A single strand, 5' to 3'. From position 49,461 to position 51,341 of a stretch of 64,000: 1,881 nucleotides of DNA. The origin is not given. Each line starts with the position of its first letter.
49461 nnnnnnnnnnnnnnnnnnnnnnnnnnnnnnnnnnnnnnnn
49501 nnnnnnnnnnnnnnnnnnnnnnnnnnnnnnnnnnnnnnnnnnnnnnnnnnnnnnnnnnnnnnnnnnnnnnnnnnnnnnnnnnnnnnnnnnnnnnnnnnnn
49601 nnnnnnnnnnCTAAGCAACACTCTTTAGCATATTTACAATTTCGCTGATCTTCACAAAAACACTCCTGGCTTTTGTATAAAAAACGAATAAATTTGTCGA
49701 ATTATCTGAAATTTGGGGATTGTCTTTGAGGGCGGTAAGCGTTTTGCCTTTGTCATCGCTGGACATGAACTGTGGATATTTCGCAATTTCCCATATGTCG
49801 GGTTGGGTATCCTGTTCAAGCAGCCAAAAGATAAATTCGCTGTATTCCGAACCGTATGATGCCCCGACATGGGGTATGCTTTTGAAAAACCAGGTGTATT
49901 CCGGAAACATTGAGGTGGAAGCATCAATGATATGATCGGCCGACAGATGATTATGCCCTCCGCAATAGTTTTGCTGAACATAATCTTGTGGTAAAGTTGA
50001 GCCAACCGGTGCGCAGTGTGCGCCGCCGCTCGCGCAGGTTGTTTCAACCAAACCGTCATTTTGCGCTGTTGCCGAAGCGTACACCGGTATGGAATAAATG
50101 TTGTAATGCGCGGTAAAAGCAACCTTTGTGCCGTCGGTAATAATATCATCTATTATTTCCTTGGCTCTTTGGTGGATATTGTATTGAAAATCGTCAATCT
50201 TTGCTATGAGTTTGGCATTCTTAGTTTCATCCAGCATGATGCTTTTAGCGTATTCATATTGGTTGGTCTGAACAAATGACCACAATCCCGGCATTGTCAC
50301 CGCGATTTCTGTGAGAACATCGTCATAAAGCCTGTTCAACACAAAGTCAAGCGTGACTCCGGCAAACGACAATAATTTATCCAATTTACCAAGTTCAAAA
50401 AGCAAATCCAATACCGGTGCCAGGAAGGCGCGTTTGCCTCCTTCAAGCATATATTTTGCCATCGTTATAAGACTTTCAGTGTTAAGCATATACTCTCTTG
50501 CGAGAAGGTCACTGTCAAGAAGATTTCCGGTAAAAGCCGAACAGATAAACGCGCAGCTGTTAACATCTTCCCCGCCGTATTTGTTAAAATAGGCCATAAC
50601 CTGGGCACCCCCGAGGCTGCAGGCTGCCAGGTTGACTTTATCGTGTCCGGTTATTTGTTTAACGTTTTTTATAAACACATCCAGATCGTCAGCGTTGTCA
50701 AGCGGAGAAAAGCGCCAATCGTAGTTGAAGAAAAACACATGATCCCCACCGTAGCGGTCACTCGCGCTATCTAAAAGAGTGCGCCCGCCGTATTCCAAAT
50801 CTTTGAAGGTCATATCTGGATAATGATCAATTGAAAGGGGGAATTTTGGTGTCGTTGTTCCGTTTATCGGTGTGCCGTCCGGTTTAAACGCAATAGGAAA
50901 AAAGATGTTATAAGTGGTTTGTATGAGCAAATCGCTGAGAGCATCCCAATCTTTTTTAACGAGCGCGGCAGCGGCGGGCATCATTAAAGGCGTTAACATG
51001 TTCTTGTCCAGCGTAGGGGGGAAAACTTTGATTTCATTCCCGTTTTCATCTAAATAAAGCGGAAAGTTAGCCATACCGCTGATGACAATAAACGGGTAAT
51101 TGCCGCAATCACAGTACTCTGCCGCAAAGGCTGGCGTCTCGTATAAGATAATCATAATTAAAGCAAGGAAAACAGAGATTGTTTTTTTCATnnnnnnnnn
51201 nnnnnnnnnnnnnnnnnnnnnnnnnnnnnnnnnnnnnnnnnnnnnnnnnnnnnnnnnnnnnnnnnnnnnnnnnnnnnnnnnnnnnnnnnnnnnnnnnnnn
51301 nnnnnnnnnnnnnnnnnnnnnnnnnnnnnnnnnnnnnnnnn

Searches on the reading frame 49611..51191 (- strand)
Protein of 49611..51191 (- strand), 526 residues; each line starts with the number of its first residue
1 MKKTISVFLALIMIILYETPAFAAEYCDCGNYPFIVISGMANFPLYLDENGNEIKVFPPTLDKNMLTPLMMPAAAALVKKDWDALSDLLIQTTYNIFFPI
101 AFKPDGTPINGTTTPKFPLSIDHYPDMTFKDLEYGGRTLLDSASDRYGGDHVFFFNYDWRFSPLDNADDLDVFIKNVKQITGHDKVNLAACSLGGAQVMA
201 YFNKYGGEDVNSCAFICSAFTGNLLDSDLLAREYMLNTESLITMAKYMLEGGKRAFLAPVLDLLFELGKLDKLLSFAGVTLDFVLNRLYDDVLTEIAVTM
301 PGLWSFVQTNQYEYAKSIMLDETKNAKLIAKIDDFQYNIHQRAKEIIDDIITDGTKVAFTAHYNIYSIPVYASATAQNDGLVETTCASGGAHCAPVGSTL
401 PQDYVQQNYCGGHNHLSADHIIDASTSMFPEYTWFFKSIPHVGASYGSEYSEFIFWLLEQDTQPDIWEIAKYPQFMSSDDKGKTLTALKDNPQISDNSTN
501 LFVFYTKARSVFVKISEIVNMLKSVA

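Call 3: search_protein_families(library=pfam, proteins=[window:49611-51191:-], max_evalue=0.01)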
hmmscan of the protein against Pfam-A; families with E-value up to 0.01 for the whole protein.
window:49611-51191:- (526 aa): 3 families
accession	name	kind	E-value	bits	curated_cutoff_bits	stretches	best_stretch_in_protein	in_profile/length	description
PF00561.26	Abhydrolase_1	-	6.7e-07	29.6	25.8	1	166-224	51-103/245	alpha/beta hydrolase fold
PF12146.15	Hydrolase_4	-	0.0059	16.4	27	1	167-221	59-112/239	Serine aminopeptidase, S33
PF02450.21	LCAT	-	0.0081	15.9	21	0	152-235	87-177/392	Lecithin:cholesterol acyltransferase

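Call 4: search_protein_families(library=ncbifam, proteins=[window:49611-51191:-], max_evalue=0.01)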
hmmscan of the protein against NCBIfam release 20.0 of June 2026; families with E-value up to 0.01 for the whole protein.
window:49611-51191:- (526 aa): 1 family
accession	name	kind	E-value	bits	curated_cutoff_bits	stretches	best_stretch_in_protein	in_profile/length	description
NF050060.1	e_nPHAscl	equivalog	0.00068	18.9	450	1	168-207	120-159/345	extracellular native short-chain-length polyhydroxyalkanoate depolymerase PhaZ7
